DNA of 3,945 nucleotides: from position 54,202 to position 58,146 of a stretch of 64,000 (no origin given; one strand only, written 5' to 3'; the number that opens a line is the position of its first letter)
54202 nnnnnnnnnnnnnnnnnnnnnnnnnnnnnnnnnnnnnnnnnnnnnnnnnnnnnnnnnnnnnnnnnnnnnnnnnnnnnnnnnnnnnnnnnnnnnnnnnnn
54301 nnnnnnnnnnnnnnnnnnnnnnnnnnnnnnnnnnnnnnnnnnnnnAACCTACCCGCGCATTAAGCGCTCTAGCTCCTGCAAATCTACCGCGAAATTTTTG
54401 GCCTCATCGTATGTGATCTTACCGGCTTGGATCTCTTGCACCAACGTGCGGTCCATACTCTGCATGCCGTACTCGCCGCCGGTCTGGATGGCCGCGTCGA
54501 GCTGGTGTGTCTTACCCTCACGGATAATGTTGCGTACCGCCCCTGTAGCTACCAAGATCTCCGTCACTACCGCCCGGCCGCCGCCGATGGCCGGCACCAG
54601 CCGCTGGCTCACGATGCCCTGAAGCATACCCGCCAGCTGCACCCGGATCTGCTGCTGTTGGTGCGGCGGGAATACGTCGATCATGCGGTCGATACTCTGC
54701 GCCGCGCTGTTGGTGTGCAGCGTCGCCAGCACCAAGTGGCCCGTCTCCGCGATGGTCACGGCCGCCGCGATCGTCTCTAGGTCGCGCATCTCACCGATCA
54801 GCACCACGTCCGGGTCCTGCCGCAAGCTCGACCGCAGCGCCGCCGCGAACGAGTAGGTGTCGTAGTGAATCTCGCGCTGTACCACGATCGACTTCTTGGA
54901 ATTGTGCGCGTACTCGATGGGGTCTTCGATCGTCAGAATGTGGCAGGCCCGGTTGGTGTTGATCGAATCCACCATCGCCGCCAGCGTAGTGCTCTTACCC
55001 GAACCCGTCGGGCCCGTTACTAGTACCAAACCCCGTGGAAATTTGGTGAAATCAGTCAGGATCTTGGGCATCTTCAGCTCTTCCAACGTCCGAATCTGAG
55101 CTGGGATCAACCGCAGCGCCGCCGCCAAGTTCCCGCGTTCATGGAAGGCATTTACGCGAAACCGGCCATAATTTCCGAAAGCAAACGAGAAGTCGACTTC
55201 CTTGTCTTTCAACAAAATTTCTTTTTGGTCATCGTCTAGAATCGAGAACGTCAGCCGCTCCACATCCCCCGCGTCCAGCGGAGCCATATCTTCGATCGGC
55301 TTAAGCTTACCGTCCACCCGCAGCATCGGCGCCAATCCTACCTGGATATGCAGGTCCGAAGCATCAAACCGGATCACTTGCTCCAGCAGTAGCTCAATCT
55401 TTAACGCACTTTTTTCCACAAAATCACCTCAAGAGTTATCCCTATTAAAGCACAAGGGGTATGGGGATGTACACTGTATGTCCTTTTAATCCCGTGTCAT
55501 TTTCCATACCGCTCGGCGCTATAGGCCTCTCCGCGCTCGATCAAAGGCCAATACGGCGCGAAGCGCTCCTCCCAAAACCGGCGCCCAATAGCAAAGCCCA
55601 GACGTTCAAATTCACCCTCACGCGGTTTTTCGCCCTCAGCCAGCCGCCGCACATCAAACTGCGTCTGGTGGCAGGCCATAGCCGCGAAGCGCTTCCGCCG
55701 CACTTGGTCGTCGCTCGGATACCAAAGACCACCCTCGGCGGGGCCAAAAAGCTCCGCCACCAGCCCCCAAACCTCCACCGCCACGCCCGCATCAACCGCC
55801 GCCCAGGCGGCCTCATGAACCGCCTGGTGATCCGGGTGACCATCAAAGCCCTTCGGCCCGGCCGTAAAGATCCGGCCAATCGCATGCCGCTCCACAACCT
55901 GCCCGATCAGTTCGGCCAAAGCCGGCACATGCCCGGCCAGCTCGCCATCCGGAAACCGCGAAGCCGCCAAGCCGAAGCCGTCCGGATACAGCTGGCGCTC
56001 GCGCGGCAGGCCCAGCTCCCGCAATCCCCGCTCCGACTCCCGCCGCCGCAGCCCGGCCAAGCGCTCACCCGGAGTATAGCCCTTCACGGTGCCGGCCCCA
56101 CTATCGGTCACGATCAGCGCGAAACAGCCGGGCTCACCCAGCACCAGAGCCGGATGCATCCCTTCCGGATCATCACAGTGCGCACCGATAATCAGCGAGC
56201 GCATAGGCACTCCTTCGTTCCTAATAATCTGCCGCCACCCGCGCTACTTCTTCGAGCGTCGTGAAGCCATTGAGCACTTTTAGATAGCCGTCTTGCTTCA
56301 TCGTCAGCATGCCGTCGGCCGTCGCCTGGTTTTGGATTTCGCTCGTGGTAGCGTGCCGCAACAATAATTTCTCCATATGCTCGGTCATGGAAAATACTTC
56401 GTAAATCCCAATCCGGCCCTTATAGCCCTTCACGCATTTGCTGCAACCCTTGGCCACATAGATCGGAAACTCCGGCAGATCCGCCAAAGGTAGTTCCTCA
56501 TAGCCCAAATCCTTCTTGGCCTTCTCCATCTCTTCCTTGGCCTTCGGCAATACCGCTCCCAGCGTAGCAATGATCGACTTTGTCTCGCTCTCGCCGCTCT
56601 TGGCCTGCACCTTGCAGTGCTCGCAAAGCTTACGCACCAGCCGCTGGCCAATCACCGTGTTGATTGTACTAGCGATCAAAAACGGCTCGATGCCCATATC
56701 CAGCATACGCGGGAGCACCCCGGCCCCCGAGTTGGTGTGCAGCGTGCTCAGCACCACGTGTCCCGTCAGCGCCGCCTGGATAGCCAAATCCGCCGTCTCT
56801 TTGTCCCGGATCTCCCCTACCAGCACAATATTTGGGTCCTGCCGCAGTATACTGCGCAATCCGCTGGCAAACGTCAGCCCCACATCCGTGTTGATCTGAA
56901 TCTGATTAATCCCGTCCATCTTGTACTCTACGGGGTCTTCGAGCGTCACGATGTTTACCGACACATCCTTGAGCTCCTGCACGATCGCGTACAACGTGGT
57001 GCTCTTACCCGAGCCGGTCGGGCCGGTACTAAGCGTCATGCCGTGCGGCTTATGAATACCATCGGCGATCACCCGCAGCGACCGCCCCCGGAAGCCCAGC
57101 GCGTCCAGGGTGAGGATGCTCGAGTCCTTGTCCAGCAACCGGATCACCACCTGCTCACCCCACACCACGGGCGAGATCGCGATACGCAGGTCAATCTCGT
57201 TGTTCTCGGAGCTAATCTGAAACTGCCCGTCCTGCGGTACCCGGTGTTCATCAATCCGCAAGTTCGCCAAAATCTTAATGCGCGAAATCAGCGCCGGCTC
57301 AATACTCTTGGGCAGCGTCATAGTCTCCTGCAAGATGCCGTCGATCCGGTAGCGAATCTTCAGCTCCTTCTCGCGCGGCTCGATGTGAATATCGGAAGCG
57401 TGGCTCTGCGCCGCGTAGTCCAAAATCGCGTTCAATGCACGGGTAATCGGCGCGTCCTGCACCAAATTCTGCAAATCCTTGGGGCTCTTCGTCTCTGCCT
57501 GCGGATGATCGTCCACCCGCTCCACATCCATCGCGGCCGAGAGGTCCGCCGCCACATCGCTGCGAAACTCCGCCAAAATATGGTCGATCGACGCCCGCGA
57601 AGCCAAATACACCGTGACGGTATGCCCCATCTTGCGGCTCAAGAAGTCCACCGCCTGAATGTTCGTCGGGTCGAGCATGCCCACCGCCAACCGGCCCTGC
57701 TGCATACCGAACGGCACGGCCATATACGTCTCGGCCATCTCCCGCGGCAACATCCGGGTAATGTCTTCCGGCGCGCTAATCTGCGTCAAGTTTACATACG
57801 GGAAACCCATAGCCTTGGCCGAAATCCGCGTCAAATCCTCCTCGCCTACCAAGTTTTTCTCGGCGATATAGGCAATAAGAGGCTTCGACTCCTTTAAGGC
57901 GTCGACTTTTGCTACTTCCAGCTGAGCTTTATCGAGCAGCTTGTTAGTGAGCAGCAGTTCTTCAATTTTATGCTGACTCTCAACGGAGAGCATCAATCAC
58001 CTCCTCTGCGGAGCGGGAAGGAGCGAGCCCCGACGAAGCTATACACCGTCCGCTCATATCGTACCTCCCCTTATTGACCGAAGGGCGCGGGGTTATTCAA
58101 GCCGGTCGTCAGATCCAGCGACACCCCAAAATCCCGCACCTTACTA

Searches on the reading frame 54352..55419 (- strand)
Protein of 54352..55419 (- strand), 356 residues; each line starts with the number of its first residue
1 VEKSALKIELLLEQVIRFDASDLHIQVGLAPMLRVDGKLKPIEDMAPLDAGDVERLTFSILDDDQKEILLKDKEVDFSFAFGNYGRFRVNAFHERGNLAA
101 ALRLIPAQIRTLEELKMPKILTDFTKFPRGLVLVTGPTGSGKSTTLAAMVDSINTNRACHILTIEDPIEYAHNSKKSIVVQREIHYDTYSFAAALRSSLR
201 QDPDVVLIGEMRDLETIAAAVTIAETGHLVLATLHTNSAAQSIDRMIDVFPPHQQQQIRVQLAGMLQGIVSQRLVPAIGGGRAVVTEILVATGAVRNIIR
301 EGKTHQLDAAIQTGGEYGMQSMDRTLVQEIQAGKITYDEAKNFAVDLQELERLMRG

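Call 15: search_protein_families(library=pfam, proteins=[window:54352-55419:-], max_evalue=0.001)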
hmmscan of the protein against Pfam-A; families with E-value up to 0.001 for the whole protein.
window:54352-55419:- (356 aa): 8 families
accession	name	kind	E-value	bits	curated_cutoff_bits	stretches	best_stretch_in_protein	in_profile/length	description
PF00437.27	T2SSE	-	7.3e-51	173.4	24.9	1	9-276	13-279/370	Type II/IV secretion system protein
PF13604.12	AAA_30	-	2.2e-05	24.8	27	1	122-226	11-114/191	AAA domain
PF13191.12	AAA_16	-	7.2e-05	23.8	32.6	1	128-201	24-81/167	AAA ATPase domain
PF25199.1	nSTAND_NTPase5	-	9.4e-05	22.7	34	1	126-173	38-85/145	Novel STAND NTPase 5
PF13555.12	AAA_29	-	0.00015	21.9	27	1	128-149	21-42/61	P-loop containing region of AAA domain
PF13401.12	AAA_22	-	0.00025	21.8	27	1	128-163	4-33/130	AAA domain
PF13476.12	AAA_23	-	0.00034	21.8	27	1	126-149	16-39/201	AAA domain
PF01580.24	FtsK_SpoIIIE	-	0.00064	19.7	24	0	120-155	31-65/221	FtsK/SpoIIIE family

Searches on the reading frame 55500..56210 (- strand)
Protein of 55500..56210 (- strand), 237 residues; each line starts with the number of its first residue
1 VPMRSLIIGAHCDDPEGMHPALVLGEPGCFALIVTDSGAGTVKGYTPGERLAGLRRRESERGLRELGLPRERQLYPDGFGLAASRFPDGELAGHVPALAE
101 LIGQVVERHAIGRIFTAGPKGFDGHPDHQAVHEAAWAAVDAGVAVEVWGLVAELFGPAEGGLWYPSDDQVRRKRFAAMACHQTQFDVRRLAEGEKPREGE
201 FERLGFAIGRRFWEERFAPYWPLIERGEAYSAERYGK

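Call 87: search_protein_families(library=pfam, proteins=[window:55500-56210:-], max_evalue=1)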
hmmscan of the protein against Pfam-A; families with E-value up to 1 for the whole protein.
window:55500-56210:- (237 aa): 1 family
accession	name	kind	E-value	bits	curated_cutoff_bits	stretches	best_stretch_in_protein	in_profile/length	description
PF02585.22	PIG-L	-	1.2e-12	48.8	28.2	1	6-139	1-129/129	GlcNAc-PI de-N-acetylase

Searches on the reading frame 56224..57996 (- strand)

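Call 15: search_protein_families(library=pfam, proteins=[window:56224-57996:-], max_evalue=0.001)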
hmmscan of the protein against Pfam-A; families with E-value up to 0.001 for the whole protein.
window:56224-57996:- (591 aa): 3 families
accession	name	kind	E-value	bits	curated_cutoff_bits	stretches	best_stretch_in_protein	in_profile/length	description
PF00437.27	T2SSE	-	4.7e-127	424.1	24.9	1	179-586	3-370/370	Type II/IV secretion system protein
PF05157.20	MshEN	-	3.2e-16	59.5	23.1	1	64-147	2-86/90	MshEN domain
PF13401.12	AAA_22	-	0.00056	20.7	27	0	317-356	4-45/130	AAA domain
